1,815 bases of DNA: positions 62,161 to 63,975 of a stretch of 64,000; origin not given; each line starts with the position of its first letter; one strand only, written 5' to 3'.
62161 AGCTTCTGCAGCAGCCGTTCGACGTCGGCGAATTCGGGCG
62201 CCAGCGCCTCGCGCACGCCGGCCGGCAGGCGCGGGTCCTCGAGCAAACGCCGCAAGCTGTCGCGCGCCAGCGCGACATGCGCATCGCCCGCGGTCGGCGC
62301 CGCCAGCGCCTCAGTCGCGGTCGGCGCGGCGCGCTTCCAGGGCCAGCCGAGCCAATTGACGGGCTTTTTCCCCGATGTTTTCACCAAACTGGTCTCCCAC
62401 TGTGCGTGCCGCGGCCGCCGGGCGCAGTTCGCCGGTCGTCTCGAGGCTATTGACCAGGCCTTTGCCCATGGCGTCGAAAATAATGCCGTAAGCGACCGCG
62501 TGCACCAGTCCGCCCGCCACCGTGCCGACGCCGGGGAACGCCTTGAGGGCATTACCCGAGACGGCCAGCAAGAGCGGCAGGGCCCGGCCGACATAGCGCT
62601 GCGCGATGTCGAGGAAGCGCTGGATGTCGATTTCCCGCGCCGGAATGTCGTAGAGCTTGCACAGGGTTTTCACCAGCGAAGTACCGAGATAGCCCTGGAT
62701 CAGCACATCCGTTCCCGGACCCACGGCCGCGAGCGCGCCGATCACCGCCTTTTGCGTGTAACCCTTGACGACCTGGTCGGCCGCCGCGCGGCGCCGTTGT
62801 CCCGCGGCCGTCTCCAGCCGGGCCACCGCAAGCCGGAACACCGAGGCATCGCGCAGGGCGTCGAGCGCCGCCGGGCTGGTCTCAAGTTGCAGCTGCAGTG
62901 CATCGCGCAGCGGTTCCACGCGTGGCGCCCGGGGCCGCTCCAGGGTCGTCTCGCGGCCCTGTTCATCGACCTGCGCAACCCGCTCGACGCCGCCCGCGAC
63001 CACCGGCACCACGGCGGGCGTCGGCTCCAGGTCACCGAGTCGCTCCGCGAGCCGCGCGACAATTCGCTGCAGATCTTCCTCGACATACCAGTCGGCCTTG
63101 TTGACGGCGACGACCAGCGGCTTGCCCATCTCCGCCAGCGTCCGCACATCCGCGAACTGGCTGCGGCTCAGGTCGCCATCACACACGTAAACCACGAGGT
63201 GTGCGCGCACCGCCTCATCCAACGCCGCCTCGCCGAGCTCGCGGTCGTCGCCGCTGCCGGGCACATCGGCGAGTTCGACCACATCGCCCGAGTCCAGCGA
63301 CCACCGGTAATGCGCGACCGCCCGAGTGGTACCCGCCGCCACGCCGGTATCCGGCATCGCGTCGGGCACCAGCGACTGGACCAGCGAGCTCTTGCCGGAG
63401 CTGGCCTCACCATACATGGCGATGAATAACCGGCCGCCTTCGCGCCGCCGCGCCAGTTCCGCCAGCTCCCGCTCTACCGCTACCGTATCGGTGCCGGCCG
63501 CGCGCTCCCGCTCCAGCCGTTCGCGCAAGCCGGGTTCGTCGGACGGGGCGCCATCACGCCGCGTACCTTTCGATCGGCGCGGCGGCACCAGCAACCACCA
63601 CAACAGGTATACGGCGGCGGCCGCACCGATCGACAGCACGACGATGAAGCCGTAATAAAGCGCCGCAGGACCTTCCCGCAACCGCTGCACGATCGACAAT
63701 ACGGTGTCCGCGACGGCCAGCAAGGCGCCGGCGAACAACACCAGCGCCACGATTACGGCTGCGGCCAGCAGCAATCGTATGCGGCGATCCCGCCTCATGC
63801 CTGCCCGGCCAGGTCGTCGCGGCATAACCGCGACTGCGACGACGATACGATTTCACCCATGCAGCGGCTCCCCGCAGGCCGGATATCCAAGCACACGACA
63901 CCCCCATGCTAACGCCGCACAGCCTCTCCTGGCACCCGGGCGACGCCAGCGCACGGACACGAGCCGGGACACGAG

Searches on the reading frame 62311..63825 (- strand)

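Call 64: search_protein_families(library=pfam, proteins=[window:62311-63825:-], max_evalue=0.0001)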
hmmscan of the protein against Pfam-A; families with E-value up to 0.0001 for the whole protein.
window:62311-63825:- (504 aa): 3 families
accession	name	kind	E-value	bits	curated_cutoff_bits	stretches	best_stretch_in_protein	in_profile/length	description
PF01926.29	MMR_HSR1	-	3.4e-11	43.7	21.9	1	135-243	2-113/113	50S ribosome-binding GTPase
PF13191.12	AAA_16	-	2e-06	28.8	32.6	1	120-263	11-159/167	AAA ATPase domain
PF02421.24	FeoB_N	-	1.1e-05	25.4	27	1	135-264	3-135/156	Ferrous iron transport protein B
